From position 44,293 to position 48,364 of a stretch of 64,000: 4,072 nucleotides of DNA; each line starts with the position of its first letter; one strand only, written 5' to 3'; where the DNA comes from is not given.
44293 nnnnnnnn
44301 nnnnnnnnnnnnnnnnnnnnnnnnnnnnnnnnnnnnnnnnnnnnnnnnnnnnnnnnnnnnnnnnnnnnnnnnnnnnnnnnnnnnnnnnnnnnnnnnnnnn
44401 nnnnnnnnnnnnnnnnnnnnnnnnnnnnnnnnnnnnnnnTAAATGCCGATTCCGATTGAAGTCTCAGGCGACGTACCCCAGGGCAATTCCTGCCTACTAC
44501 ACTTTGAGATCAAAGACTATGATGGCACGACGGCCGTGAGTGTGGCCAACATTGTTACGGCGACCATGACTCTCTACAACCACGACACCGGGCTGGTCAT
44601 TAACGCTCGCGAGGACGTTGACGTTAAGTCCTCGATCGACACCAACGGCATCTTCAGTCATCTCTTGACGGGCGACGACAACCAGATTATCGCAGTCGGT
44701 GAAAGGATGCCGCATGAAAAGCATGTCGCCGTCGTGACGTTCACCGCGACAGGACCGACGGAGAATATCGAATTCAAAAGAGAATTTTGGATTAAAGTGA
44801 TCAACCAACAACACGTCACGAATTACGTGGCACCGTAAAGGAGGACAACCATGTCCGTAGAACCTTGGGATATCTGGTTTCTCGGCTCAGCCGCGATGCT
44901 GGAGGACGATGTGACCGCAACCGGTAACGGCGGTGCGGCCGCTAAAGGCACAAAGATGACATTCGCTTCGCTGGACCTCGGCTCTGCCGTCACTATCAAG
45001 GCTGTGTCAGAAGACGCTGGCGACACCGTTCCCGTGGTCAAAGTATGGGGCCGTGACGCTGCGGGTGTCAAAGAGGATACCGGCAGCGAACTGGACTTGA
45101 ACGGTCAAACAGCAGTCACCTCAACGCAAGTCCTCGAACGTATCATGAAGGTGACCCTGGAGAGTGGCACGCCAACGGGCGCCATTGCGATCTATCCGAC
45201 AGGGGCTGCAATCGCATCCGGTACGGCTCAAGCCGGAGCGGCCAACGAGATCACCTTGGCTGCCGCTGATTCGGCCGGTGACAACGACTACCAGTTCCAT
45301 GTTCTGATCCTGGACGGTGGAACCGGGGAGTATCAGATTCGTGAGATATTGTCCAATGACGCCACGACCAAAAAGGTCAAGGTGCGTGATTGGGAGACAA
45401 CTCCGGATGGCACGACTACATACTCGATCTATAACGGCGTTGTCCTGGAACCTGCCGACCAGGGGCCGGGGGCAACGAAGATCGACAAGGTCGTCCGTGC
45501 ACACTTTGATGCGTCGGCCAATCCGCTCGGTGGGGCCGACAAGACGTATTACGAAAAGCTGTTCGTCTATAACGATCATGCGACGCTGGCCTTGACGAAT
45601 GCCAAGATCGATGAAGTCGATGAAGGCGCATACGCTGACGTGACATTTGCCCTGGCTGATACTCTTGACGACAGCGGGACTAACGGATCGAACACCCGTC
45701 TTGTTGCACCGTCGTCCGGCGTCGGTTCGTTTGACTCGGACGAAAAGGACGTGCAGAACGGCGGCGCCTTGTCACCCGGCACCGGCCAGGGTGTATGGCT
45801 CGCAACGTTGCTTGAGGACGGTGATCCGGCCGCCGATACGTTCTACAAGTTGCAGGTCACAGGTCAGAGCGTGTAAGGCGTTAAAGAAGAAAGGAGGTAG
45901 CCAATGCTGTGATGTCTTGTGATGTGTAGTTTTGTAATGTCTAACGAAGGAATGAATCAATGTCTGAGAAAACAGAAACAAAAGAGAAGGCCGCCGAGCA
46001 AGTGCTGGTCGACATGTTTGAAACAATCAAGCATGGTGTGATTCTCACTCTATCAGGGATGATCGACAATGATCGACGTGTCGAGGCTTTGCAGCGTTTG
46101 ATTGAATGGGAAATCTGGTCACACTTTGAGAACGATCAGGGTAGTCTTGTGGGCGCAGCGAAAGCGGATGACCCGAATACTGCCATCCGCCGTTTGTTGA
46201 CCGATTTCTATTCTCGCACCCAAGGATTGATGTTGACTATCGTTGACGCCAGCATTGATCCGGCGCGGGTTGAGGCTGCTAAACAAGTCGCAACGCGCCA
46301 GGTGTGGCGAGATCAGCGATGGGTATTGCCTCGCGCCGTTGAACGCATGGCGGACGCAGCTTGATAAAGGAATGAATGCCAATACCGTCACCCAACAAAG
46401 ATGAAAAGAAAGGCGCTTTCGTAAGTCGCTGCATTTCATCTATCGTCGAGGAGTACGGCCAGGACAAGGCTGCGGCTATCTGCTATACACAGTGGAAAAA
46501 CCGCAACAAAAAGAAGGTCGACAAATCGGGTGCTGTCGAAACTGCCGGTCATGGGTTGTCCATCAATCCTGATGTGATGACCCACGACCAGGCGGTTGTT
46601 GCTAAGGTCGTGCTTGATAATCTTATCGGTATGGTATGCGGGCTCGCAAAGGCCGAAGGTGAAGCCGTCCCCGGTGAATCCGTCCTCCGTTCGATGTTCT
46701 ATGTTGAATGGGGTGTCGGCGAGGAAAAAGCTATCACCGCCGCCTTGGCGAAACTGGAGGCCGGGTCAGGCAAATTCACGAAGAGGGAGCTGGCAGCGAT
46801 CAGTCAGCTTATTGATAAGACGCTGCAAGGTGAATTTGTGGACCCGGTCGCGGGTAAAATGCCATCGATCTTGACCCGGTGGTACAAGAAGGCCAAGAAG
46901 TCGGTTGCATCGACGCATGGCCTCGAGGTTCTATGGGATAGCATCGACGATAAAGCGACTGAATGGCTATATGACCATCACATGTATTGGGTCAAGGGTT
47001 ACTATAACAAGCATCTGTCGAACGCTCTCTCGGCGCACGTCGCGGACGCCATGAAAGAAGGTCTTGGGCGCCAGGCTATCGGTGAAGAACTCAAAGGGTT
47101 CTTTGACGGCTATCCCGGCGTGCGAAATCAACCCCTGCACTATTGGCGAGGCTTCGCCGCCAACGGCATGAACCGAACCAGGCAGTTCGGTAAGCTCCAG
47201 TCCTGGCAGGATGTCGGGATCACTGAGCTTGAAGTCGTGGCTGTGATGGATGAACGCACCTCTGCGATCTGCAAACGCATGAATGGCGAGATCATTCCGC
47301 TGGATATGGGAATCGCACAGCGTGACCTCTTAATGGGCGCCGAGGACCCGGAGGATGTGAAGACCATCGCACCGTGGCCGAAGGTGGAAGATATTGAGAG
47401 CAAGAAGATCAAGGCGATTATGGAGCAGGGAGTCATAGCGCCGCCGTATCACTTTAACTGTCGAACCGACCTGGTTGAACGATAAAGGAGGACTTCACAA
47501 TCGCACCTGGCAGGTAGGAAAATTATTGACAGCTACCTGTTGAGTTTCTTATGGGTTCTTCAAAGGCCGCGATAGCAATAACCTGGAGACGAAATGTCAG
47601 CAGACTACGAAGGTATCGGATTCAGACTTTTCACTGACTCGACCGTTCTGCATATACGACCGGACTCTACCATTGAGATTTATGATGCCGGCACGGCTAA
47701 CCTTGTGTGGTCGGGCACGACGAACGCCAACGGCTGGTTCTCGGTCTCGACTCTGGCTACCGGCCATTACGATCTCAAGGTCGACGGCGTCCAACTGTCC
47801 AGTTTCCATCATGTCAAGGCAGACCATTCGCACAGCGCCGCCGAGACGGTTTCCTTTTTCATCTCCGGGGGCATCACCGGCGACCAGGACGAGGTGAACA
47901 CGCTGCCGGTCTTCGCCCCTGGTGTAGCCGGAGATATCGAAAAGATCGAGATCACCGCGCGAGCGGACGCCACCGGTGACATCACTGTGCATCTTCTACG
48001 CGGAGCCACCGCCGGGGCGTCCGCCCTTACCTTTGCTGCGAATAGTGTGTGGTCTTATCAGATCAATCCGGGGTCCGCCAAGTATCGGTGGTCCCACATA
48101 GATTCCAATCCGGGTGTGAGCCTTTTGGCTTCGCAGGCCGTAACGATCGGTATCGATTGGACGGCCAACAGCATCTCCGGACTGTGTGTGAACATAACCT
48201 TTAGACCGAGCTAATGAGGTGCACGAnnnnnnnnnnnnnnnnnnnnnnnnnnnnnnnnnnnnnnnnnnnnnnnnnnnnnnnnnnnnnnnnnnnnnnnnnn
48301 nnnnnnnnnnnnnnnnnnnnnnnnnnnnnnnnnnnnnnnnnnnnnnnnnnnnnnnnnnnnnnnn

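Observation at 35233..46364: An ~11-kb accessory insertion separates the portal gene from the MuF/gp7-like head gene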

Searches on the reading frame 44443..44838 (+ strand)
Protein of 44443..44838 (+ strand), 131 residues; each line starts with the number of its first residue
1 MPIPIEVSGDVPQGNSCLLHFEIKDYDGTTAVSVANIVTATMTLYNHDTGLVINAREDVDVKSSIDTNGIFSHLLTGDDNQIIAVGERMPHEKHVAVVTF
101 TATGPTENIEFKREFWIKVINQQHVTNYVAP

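Call 3: search_protein_families(library=pfam, proteins=[window:44443-44838:+], max_evalue=0.01)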
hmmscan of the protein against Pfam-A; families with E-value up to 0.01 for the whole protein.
window:44443-44838:+ (131 aa): 0 families

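Call 4: search_protein_families(library=phrogs, proteins=[window:44443-44838:+], max_evalue=0.001)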
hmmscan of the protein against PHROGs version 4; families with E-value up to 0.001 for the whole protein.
window:44443-44838:+ (131 aa): 0 families

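Call 46: search_protein_families(library=ncbifam, proteins=[window:44443-44838:+], max_evalue=0.1)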
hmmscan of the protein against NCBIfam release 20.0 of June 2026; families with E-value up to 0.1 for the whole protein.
window:44443-44838:+ (131 aa): 2 families
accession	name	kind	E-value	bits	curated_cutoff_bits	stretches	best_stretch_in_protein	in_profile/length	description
NF007209.0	PRK09631.1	equivalog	0.023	13.4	644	1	32-80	52-101/635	DNA topoisomerase IV subunit A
NF007208.0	PRK09630.1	equivalog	0.049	12.5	598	1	27-80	47-101/479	DNA topoisomerase IV subunit A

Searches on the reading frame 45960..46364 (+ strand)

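Call 3: search_protein_families(library=pfam, proteins=[window:45960-46364:+], max_evalue=0.01)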
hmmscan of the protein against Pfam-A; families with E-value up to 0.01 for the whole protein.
window:45960-46364:+ (134 aa): 0 families

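Call 4: search_protein_families(library=phrogs, proteins=[window:45960-46364:+], max_evalue=0.001)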
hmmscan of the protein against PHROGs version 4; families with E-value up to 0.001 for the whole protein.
window:45960-46364:+ (134 aa): 0 families

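Call 46: search_protein_families(library=ncbifam, proteins=[window:45960-46364:+], max_evalue=0.1)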
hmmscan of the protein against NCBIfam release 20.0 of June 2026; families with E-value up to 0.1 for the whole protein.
window:45960-46364:+ (134 aa): 1 family
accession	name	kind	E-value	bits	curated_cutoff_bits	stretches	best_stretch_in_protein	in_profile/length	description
NF002437.0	PRK01610.1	equivalog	0.088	11.8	425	1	21-83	11-69/429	voltage-gated ClC-type chloride channel ClcB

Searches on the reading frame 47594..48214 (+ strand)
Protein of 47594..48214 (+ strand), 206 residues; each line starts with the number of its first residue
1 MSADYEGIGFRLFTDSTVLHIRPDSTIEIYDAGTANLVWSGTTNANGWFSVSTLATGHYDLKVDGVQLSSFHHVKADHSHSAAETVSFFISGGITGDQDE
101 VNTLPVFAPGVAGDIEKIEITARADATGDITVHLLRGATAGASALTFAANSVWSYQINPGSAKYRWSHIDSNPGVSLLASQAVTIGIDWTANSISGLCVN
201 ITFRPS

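Call 10: search_protein_families(library=phrogs, proteins=[window:47594-48214:+], max_evalue=0.001)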
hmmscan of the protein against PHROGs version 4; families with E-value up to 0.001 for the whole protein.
window:47594-48214:+ (206 aa): 0 families

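Call 46: search_protein_families(library=ncbifam, proteins=[window:47594-48214:+], max_evalue=0.1)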
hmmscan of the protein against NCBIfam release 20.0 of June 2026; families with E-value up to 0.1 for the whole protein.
window:47594-48214:+ (206 aa): 2 families
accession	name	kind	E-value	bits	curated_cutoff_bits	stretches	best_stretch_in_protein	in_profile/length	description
TIGR04183.1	Por_Secre_tail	domain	0.028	14.4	23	1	23-64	19-59/72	T9SS type A sorting domain-containing protein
NF058648.1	ECF_sub_HI1622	equivalog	0.059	13.3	100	1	24-64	41-81/180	NikL family nickel/cobalt ECF transporter subunit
